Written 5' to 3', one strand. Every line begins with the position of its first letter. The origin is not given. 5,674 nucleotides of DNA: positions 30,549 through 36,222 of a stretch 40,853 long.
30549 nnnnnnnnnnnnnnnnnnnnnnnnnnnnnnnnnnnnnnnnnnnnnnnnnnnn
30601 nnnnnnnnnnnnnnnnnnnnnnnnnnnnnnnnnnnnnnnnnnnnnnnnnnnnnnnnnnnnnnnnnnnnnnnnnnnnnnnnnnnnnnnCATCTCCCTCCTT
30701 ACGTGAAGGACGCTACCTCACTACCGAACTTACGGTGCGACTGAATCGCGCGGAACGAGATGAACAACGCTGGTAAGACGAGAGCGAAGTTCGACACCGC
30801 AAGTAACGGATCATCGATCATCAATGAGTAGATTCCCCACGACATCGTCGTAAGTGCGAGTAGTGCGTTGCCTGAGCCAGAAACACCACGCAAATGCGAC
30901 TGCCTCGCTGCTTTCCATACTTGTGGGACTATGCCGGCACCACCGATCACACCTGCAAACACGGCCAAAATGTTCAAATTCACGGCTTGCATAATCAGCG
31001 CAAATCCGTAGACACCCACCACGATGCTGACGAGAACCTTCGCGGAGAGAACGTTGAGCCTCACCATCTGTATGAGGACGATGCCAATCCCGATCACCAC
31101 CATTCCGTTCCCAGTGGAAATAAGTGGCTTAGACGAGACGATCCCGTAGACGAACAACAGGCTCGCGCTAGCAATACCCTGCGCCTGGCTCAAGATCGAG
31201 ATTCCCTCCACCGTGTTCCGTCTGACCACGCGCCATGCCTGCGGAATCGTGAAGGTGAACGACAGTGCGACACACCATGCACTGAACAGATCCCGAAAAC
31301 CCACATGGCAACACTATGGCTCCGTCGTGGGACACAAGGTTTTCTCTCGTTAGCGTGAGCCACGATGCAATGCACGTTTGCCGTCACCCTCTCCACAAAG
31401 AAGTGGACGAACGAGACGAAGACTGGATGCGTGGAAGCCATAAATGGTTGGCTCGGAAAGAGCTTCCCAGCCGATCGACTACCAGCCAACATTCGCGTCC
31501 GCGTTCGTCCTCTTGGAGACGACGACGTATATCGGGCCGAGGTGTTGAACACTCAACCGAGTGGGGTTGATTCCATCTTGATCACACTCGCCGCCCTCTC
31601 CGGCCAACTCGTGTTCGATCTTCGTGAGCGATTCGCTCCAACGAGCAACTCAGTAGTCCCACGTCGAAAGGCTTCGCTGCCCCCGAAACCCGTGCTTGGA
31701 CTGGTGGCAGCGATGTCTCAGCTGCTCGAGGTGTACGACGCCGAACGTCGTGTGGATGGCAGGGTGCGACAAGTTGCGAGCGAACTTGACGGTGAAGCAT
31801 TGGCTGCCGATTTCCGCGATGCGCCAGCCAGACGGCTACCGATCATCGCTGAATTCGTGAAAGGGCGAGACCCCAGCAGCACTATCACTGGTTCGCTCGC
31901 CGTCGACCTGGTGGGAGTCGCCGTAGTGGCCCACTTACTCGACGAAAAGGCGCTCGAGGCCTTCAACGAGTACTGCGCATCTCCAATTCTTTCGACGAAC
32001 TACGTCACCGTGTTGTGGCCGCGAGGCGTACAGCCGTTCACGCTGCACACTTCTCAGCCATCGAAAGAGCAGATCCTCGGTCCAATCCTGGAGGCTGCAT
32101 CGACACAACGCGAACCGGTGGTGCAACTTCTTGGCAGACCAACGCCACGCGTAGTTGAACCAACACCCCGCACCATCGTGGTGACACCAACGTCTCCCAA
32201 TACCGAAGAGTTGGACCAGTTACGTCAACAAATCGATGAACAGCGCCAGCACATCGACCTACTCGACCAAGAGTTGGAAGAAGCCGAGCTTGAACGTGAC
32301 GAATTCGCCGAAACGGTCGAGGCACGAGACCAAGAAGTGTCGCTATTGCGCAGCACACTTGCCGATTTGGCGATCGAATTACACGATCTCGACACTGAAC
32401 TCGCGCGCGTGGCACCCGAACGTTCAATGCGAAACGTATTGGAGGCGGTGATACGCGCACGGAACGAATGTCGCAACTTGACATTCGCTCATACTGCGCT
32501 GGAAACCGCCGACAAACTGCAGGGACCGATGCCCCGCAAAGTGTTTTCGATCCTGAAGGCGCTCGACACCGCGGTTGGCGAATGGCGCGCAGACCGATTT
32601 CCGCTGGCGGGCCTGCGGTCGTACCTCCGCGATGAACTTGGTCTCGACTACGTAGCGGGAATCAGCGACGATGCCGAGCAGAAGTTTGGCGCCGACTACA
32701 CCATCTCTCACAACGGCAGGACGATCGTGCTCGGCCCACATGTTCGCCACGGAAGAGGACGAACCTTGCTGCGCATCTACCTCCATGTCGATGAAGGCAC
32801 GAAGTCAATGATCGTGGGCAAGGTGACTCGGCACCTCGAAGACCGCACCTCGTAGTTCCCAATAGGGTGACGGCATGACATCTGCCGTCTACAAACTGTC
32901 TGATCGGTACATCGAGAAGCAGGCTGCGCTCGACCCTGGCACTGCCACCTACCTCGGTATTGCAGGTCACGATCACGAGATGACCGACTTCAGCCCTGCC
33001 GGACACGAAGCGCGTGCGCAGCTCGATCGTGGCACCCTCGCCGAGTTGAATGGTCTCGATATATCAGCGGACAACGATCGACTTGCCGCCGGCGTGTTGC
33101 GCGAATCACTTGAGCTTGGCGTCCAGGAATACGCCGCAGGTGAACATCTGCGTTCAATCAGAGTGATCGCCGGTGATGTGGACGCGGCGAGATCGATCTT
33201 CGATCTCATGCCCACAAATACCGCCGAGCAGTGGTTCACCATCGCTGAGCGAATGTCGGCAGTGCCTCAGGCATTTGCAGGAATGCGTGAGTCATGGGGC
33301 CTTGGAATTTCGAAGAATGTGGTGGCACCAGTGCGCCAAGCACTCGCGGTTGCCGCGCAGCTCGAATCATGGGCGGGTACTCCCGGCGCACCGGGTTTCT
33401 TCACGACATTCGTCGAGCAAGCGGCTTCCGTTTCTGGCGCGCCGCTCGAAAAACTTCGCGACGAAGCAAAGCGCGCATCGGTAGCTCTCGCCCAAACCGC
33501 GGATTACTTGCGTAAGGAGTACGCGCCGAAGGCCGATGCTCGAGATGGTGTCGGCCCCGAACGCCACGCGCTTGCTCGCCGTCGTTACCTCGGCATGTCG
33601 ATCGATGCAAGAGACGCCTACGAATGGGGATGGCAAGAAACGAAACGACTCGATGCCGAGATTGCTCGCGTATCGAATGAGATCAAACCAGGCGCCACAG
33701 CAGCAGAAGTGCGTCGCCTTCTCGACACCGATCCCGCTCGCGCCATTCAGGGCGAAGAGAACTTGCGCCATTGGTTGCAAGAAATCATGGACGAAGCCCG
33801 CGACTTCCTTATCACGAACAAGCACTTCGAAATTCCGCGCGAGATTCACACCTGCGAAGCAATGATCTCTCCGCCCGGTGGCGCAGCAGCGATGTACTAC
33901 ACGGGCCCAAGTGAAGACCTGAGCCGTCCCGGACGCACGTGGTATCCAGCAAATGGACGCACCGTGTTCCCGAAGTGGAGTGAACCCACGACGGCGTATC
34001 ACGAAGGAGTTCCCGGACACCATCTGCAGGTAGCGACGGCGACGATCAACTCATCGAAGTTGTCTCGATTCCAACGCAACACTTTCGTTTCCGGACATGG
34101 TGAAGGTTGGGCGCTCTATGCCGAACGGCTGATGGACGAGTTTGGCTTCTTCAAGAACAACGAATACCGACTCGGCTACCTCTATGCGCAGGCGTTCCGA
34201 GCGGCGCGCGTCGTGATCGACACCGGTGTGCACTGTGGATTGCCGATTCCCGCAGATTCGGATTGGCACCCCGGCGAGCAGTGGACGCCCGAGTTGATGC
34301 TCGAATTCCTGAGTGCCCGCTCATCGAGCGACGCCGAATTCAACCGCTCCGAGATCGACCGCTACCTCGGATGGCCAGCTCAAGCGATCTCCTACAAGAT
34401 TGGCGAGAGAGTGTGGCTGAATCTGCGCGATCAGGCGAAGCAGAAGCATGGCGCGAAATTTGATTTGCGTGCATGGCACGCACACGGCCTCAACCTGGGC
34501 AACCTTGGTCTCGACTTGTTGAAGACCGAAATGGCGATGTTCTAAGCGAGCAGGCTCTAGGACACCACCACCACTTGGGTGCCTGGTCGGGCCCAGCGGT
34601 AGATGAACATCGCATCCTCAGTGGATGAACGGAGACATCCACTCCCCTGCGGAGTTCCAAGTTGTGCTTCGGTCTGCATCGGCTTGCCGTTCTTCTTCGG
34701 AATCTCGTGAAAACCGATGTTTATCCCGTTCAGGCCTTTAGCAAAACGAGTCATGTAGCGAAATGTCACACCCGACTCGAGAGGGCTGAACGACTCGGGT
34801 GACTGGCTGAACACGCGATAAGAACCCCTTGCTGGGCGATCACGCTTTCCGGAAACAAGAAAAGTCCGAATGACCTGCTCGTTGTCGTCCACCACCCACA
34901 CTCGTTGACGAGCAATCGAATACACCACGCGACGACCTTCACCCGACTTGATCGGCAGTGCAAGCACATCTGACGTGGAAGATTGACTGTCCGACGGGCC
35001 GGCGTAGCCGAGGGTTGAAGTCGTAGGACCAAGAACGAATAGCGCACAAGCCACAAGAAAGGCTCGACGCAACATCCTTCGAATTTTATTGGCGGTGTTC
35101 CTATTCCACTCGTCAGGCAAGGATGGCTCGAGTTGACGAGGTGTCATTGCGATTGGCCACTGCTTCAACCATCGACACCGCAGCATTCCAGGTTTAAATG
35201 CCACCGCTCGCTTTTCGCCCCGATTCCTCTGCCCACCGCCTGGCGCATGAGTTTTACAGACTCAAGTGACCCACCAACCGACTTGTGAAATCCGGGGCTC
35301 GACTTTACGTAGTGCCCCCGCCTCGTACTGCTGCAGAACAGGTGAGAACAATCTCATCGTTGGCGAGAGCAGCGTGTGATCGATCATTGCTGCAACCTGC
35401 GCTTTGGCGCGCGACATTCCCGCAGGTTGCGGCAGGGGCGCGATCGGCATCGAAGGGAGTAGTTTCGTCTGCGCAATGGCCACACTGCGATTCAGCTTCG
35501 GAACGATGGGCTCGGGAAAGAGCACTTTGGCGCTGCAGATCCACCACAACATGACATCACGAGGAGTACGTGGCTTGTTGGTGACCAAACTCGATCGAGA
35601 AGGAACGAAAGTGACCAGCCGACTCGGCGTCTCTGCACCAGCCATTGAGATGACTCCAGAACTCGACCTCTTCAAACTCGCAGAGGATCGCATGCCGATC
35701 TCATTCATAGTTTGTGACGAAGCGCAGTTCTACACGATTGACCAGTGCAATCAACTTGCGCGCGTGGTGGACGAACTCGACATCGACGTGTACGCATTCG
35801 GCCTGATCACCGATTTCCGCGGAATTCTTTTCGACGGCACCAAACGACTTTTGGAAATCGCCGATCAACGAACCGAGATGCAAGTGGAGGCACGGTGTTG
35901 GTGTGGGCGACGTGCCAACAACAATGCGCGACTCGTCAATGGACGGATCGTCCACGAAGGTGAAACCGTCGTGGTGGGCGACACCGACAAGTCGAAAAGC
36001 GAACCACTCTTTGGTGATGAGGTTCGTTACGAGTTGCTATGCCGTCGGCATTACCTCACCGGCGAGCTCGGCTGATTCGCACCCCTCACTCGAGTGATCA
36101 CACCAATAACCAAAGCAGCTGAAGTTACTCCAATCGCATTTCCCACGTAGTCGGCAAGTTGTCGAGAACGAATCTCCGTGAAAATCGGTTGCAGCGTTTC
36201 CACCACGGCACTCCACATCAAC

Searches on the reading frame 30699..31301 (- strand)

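Call 10: search_protein_families(library=pfam, proteins=[window:30699-31301:-], max_evalue=0.001)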
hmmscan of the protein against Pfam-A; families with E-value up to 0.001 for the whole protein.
window:30699-31301:- (200 aa): 2 families
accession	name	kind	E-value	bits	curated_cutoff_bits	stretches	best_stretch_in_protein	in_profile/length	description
PF04193.19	PQ-loop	-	9.2e-08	32.2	22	1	5-60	4-59/61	PQ loop repeat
PF03083.21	MtN3_slv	-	4e-07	30.4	23.7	0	15-78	15-75/87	Sugar efflux transporter for intercellular exchange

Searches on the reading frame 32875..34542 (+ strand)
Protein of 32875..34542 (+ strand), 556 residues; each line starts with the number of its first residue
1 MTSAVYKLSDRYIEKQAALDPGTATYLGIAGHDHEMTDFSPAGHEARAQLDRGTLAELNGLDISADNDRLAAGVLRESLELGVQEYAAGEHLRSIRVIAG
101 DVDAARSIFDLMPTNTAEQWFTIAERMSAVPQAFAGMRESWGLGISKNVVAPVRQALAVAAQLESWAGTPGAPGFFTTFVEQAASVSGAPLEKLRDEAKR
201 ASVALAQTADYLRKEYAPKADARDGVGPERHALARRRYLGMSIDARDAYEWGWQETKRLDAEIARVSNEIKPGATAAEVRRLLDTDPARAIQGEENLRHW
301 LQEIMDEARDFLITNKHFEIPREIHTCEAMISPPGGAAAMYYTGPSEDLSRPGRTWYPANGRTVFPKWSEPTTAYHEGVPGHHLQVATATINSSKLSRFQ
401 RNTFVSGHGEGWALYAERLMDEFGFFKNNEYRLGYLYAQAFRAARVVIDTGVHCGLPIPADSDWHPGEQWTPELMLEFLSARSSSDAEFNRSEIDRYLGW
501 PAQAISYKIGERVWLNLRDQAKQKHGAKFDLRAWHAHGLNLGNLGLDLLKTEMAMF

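Call 90: search_protein_families(library=pfam, proteins=[window:32875-34542:+], max_evalue=0.001)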
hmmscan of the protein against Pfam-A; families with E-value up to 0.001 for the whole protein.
window:32875-34542:+ (556 aa): 1 family
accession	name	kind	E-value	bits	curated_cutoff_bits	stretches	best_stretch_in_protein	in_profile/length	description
PF05960.17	DUF885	-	1.9e-139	467.1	32.4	1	21-553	1-532/532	Bacterial protein of unknown function (DUF885)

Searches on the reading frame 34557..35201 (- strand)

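Call 90: search_protein_families(library=pfam, proteins=[window:34557-35201:-], max_evalue=0.001)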
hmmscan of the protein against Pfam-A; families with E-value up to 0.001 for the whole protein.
window:34557-35201:- (214 aa): 1 family
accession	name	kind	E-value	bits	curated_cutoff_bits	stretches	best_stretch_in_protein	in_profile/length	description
PF03734.19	YkuD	-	1.1e-11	45.9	23.4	1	90-212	2-146/146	L,D-transpeptidase catalytic domain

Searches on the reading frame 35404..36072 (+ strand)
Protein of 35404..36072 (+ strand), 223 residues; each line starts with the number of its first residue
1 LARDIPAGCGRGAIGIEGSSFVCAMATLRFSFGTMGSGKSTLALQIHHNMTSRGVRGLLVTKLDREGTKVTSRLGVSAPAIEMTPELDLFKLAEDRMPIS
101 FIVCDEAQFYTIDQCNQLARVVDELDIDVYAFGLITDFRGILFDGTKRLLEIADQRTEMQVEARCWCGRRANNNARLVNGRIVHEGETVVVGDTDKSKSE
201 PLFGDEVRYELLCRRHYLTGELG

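Call 90: search_protein_families(library=pfam, proteins=[window:35404-36072:+], max_evalue=0.001)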
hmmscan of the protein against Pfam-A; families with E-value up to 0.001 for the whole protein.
window:35404-36072:+ (223 aa): 1 family
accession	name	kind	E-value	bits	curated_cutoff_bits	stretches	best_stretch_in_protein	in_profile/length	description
PF00265.24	TK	-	1.1e-22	81.1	20.6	1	27-198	2-169/176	Thymidine kinase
